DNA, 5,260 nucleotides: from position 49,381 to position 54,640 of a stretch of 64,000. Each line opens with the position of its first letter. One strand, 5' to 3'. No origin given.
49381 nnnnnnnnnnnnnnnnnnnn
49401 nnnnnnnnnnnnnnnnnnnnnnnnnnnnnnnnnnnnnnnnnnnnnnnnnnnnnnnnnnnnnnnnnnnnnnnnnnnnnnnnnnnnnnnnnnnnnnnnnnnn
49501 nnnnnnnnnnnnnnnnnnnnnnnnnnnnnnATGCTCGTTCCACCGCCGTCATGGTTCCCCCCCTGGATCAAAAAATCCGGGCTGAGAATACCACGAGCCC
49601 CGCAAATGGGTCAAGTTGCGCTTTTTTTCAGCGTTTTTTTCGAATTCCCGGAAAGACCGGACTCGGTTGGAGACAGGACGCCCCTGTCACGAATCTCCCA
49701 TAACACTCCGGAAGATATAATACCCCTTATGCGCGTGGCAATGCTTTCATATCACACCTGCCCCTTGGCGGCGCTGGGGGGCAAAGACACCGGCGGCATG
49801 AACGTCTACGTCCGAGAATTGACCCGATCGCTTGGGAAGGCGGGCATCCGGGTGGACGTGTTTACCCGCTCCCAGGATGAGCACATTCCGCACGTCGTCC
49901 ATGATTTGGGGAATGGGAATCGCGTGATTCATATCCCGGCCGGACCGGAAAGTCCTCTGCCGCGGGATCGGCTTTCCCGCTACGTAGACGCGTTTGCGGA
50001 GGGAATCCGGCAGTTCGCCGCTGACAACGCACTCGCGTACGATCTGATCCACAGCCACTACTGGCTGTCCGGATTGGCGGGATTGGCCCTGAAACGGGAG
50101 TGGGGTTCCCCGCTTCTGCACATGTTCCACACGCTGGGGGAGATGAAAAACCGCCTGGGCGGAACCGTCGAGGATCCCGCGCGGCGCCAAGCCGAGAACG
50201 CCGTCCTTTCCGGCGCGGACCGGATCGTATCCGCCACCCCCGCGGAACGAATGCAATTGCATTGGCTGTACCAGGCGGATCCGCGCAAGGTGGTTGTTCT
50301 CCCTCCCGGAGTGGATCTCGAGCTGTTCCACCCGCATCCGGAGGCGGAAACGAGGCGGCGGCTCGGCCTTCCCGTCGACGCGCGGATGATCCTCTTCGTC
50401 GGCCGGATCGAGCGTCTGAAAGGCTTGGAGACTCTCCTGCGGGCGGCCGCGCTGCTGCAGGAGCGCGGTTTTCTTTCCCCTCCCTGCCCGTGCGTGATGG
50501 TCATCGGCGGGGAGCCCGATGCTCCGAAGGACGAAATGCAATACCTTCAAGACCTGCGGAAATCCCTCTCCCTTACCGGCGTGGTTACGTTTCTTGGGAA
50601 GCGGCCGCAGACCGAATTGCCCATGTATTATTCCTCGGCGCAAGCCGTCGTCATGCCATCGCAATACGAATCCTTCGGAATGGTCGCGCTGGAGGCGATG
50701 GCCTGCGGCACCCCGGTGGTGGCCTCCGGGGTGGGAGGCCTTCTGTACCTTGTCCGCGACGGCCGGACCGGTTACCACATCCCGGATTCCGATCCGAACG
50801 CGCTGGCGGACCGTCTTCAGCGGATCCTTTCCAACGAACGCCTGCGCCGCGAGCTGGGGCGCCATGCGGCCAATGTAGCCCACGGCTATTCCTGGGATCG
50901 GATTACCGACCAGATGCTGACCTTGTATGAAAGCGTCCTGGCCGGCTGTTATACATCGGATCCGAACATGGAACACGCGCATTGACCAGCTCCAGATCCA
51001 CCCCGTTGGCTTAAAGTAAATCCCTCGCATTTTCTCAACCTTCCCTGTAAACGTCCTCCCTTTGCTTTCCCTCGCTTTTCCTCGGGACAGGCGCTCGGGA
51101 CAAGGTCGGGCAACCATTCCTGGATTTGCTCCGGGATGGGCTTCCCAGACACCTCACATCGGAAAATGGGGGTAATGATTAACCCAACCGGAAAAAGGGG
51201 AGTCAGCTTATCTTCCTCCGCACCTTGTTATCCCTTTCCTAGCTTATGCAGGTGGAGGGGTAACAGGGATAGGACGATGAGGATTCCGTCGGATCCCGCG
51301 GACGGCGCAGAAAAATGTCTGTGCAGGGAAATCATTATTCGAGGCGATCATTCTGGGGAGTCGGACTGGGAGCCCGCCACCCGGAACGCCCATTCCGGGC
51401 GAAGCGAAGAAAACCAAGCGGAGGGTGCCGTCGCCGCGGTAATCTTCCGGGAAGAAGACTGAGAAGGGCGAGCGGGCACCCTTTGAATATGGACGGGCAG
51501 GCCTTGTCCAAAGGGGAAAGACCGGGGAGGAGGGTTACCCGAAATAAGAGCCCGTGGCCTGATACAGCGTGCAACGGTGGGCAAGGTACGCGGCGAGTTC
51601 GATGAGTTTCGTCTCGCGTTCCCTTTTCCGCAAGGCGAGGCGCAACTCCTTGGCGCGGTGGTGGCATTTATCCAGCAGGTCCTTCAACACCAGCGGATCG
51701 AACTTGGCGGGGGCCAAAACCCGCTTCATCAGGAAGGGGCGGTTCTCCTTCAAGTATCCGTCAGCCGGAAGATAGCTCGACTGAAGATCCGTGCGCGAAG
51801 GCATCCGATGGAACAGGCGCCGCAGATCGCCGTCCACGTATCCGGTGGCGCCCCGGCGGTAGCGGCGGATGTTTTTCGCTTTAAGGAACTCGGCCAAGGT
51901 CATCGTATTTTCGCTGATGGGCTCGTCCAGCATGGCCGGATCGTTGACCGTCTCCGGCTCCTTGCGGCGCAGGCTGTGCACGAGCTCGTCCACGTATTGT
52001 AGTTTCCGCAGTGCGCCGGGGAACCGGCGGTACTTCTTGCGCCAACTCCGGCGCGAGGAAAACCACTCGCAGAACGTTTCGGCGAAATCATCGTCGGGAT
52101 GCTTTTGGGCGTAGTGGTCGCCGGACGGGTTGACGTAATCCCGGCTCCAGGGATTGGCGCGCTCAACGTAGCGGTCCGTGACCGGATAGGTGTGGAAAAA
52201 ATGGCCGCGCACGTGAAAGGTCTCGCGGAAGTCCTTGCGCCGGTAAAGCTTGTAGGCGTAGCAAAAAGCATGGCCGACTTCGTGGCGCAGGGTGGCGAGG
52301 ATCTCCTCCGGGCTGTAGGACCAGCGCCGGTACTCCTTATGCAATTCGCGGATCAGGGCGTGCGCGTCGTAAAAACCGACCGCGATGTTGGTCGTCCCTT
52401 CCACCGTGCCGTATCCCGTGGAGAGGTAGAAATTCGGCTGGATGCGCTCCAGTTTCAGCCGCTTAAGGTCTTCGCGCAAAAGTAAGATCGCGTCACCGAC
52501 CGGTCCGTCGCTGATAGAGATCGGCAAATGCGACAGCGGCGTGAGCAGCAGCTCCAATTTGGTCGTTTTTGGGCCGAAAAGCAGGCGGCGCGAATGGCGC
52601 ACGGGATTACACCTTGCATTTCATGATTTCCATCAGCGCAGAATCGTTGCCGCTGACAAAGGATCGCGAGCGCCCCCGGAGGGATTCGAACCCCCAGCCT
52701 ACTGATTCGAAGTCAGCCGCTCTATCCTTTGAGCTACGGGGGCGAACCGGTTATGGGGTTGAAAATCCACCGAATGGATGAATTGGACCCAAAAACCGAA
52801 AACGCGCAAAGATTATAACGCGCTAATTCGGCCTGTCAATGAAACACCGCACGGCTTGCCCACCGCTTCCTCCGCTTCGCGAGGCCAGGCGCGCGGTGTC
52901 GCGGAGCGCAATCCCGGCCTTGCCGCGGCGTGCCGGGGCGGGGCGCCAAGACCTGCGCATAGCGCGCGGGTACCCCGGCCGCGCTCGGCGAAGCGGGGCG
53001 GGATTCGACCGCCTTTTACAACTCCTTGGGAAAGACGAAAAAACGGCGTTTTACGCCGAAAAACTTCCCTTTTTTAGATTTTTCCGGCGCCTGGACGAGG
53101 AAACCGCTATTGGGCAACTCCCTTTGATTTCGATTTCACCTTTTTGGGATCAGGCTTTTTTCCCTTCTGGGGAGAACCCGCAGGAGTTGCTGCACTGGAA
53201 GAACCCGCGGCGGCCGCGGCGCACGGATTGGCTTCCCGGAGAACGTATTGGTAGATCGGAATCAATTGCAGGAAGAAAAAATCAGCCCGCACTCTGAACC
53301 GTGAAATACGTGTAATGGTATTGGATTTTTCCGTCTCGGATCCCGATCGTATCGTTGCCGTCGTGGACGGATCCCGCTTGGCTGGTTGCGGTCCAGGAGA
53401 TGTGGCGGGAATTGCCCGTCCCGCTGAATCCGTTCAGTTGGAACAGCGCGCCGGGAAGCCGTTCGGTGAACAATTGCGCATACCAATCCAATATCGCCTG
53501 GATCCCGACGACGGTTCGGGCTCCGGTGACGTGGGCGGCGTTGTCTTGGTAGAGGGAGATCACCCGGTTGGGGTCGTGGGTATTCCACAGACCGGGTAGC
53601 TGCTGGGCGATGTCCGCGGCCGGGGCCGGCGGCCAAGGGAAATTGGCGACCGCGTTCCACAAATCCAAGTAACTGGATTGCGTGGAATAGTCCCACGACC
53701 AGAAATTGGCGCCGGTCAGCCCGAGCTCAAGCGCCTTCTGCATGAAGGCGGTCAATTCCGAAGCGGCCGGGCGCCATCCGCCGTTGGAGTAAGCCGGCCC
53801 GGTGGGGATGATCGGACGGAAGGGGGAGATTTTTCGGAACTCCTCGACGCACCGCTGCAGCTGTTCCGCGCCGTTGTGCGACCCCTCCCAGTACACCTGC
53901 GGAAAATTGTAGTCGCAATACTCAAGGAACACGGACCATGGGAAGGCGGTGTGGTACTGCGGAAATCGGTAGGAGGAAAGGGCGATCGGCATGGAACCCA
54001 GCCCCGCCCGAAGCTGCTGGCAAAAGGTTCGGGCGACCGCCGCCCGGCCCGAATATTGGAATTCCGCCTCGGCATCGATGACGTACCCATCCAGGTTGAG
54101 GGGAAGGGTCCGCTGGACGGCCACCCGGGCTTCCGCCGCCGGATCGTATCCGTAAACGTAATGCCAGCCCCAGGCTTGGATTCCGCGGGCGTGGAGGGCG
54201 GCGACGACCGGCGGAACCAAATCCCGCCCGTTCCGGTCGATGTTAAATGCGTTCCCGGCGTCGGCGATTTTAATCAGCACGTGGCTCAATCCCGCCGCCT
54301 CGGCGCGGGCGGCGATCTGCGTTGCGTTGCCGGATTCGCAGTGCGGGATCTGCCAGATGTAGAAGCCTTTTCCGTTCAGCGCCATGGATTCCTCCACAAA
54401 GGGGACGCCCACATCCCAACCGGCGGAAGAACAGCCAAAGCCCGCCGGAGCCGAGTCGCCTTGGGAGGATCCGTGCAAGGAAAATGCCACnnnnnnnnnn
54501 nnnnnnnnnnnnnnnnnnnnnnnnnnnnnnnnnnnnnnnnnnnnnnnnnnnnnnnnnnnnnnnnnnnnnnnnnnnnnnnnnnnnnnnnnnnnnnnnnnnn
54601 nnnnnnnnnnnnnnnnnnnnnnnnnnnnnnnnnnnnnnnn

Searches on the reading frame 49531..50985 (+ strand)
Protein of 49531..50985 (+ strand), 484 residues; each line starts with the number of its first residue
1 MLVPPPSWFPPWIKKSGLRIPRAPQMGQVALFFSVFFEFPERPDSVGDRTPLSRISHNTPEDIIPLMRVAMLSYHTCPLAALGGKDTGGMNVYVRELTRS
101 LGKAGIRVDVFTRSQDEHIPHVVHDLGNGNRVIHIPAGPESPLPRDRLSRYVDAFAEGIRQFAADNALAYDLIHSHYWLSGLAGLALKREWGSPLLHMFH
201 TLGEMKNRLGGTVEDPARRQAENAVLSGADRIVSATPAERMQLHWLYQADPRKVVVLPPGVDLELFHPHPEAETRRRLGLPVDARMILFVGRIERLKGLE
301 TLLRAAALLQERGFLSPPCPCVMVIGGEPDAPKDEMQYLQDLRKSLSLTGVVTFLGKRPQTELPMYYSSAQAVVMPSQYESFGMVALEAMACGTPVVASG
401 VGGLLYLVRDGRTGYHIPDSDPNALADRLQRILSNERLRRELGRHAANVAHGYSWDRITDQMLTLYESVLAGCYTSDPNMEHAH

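Call 74: search_protein_families(library=pfam, proteins=[window:49531-50985:+], max_evalue=0.00001)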
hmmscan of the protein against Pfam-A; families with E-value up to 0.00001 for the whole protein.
window:49531-50985:+ (484 aa): 6 families
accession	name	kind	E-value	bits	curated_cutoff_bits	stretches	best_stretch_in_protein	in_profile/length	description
PF00534.26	Glycos_transf_1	-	8.2e-43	146.3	26.4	1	273-447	4-170/172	Glycosyl transferases group 1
PF13692.12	Glyco_trans_1_4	-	1.2e-34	120.1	27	1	285-435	2-142/142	Glycosyl transferases group 1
PF13439.12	Glyco_transf_4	-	1.6e-30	106.8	28.5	1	88-264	2-169/170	Glycosyltransferase Family 4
PF13579.12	Glyco_trans_4_4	-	9.9e-29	101.1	29.7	1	88-260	1-158/158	Glycosyl transferase 4-like domain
PF20706.3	GT4-conflict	-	2.1e-28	99.8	26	1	85-459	9-382/385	Family 4 Glycosyltransferase in conflict systems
PF13524.12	Glyco_trans_1_2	-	6.2e-09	36.4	25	1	351-463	28-143/144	Glycosyl transferase-like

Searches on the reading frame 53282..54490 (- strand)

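Call 74: search_protein_families(library=pfam, proteins=[window:53282-54490:-], max_evalue=0.00001)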
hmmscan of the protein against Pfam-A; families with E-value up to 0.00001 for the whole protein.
window:53282-54490:- (402 aa): 1 family
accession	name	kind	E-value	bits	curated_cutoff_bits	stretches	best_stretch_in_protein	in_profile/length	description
PF12680.13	SnoaL_2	-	3.2e-07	31.3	27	1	301-392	7-102/102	SnoaL-like domain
